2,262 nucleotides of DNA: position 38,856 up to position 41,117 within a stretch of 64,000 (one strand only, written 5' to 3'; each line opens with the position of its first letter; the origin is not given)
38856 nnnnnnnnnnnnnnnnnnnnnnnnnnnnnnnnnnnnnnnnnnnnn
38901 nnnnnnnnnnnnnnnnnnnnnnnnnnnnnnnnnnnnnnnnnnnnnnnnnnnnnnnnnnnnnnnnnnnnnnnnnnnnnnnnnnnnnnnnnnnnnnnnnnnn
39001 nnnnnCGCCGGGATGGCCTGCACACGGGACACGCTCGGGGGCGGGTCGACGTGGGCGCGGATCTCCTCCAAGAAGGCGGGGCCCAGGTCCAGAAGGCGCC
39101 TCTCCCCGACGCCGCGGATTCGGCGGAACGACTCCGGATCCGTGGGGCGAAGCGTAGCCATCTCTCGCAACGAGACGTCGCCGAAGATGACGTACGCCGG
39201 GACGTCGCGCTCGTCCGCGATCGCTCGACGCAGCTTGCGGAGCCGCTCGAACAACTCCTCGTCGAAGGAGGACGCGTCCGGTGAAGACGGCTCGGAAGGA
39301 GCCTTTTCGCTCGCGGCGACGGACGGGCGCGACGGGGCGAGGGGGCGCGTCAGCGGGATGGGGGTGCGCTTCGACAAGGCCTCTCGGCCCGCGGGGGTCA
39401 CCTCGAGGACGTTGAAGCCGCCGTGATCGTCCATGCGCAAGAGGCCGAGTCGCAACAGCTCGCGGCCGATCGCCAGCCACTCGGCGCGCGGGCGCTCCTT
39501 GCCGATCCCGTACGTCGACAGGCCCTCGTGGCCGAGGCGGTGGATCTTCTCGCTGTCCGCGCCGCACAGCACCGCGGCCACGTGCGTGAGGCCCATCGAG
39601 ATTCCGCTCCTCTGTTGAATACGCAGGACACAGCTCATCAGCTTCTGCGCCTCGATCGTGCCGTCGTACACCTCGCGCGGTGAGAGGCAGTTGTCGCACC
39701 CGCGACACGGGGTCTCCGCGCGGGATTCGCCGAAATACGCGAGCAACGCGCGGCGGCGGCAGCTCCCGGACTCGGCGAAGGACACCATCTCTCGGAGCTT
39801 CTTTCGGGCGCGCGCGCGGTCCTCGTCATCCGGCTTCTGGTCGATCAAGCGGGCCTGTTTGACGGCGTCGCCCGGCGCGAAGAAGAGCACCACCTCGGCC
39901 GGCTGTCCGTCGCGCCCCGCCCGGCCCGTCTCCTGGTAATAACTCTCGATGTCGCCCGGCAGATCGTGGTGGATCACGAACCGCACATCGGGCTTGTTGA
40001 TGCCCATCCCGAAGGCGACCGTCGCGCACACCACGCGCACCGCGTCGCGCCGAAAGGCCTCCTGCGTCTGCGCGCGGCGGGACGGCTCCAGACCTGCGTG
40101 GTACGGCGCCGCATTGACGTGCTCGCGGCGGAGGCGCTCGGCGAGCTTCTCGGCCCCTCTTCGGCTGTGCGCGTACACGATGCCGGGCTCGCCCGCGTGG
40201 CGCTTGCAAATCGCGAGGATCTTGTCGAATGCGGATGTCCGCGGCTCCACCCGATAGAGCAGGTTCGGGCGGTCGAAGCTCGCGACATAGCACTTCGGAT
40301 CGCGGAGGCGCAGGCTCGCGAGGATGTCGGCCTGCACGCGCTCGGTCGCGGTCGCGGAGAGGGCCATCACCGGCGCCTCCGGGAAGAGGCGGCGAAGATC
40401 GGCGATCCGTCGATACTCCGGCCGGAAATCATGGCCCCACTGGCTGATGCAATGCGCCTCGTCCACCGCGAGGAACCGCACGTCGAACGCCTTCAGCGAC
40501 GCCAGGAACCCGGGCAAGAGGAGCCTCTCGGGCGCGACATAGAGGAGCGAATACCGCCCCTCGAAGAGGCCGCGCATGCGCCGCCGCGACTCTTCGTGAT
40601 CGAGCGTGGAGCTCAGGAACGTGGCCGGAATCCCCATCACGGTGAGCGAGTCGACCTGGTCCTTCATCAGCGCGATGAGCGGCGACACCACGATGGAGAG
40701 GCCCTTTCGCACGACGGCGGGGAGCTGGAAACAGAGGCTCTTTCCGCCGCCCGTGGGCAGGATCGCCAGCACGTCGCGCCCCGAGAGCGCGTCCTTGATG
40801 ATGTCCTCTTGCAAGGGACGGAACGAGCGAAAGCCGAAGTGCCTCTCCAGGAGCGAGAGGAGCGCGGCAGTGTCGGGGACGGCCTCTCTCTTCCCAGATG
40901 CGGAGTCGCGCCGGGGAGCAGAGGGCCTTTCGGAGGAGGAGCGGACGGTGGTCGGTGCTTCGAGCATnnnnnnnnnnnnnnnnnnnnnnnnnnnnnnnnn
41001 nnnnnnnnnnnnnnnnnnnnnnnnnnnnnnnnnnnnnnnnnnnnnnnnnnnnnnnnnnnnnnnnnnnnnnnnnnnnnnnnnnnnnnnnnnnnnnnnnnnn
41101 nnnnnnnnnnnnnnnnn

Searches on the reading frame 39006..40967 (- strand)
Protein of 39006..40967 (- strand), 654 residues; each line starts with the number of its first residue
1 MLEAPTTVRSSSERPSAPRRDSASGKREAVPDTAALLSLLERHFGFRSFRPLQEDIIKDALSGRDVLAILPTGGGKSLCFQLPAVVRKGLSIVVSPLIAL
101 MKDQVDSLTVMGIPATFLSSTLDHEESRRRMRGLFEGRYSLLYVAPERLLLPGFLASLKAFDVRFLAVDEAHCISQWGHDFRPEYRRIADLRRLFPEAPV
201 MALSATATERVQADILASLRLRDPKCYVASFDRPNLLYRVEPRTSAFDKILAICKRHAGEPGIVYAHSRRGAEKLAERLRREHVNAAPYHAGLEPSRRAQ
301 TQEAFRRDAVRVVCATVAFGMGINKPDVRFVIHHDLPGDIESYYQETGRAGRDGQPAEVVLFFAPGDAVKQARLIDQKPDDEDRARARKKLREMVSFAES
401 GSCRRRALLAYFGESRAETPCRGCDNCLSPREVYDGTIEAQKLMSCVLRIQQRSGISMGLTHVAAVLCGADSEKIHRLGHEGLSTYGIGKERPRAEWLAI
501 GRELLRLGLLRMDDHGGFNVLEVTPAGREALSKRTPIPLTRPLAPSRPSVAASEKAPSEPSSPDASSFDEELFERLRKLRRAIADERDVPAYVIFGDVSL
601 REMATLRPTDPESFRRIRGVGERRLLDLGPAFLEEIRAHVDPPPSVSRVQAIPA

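Call 96: search_solved_structures(query=window:39006-40967:-, max_evalue=0.00001)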
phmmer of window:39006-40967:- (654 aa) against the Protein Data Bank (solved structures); distinct sequences matched with E-value up to 0.00001: 143 (the best 60 are shown).
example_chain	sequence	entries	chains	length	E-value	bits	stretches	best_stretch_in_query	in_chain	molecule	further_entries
4tmu_A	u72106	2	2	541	2.1e-153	515.2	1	31-543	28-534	RecQ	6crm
1oyw_A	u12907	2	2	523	2.6e-152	511.6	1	38-542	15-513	ATP-dependent DNA helicase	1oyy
4q47_A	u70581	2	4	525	2.5e-138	465.4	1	36-519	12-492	DNA helicase RecQ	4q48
4cgz_A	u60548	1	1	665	5.2e-103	348.7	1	30-463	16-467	BLOOM'S SYNDROME HELICASE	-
4cdg_A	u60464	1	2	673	5.3e-103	348.7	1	30-463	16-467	BLOOM SYNDROME PROTEIN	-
4o3m_A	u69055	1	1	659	5.3e-103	348.7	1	30-463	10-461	Bloom syndrome protein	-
7auc_A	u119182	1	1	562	7.3e-102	344.9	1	30-430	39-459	Bloom syndrome protein,Bloom syndrome protein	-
7aud_A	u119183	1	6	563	7.4e-102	344.9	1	30-430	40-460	Bloom syndrome protein,Bloom syndrome protein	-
9hzg_E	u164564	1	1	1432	5.3e-92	312.4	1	37-533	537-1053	Bifunctional 3'-5' exonuclease/ATP-dependent helicase WRN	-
2v1x_A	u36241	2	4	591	1e-88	301.5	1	23-429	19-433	ATP-DEPENDENT DNA HELICASE Q1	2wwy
4u7d_A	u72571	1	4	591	1e-88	301.5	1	23-429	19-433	ATP-dependent DNA helicase Q1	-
9i16_D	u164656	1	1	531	1.1e-88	301.4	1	23-429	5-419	ATP-dependent DNA helicase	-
7a8r_A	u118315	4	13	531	1.2e-88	301.3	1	23-429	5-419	ATP-dependent DNA helicase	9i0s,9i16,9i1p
9i22_A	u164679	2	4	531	1.5e-88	301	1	24-429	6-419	ATP-dependent DNA helicase Q1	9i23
8yrs_A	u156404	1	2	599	1.8e-88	300.7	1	23-428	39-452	ATP-dependent DNA helicase Q1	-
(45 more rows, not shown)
